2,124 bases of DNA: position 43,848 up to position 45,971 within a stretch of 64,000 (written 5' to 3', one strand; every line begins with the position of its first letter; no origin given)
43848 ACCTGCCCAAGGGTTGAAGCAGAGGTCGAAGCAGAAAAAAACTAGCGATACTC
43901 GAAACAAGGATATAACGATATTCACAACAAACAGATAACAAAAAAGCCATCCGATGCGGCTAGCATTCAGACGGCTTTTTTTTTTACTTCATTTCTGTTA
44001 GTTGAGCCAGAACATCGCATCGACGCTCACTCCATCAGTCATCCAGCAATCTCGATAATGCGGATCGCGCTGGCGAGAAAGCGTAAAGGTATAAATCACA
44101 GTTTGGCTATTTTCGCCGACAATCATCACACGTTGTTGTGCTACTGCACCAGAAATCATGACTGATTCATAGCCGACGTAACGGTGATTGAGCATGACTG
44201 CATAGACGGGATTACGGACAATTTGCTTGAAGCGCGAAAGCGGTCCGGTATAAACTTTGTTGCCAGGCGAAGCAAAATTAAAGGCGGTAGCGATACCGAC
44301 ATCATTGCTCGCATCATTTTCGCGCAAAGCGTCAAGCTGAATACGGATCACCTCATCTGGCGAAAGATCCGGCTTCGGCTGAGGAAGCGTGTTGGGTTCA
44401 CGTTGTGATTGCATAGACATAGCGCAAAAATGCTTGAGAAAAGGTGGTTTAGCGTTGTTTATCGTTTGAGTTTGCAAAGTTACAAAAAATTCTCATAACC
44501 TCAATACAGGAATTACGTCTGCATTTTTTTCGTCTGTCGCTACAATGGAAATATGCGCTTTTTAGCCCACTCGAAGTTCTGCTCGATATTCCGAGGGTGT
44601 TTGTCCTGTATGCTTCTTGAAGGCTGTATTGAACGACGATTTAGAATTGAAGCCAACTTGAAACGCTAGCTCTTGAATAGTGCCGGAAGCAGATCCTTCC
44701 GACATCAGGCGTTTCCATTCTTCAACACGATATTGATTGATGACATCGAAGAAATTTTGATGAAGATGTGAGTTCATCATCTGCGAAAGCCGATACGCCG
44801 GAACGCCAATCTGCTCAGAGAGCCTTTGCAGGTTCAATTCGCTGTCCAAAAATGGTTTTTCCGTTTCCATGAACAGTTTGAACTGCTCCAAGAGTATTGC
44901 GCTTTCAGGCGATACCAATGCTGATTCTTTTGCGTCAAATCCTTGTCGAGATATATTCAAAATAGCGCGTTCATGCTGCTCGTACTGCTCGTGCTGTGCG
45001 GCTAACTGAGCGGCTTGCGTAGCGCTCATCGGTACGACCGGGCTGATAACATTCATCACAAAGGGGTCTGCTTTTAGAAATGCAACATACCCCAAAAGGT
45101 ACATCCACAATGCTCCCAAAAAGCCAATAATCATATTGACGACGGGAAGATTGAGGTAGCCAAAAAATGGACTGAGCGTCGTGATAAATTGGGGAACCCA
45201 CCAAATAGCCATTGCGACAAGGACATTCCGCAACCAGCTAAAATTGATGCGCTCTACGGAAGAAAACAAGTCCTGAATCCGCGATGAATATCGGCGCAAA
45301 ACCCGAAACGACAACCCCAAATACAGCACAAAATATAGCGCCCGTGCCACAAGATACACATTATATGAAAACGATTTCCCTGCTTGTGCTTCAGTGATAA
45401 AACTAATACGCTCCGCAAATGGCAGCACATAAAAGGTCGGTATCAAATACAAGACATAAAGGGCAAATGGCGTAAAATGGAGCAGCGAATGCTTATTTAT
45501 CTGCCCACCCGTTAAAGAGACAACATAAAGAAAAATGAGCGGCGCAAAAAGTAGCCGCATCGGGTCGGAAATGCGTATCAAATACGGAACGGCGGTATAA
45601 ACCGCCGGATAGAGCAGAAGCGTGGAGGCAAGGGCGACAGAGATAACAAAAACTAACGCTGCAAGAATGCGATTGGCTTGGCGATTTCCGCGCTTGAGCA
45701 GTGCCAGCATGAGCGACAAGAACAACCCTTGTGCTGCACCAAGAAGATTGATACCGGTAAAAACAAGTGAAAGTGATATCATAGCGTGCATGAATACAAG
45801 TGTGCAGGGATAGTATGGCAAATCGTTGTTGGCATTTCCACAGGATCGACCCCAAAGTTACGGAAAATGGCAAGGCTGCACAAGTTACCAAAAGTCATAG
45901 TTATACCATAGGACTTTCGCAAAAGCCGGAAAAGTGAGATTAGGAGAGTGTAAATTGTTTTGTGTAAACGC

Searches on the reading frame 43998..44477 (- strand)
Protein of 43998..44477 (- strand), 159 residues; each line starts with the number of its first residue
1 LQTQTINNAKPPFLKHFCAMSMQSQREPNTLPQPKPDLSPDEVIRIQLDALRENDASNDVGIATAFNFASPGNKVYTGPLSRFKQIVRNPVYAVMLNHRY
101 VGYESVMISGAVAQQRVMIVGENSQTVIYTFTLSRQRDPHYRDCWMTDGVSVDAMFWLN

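Call 11: search_protein_families(library=pfam, proteins=[window:43998-44477:-])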
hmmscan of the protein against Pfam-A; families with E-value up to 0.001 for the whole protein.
window:43998-44477:- (159 aa): 1 family
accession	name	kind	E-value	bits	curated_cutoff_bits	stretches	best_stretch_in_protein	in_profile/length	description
PF16156.12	DUF4864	-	3.7e-13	50.2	27.1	1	42-150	10-107/117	Domain of unknown function (DUF4864)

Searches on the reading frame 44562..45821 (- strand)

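Call 11: search_protein_families(library=pfam, proteins=[window:44562-45821:-])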
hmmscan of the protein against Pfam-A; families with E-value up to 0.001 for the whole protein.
window:44562-45821:- (419 aa): 2 families
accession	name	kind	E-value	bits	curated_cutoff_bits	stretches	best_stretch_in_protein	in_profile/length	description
PF12833.13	HTH_18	-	1.6e-19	70.4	33.6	1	334-414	1-79/80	Helix-turn-helix domain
PF00165.29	HTH_AraC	-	2.2e-09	37.7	26.6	1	381-413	10-41/42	Bacterial regulatory helix-turn-helix proteins, AraC family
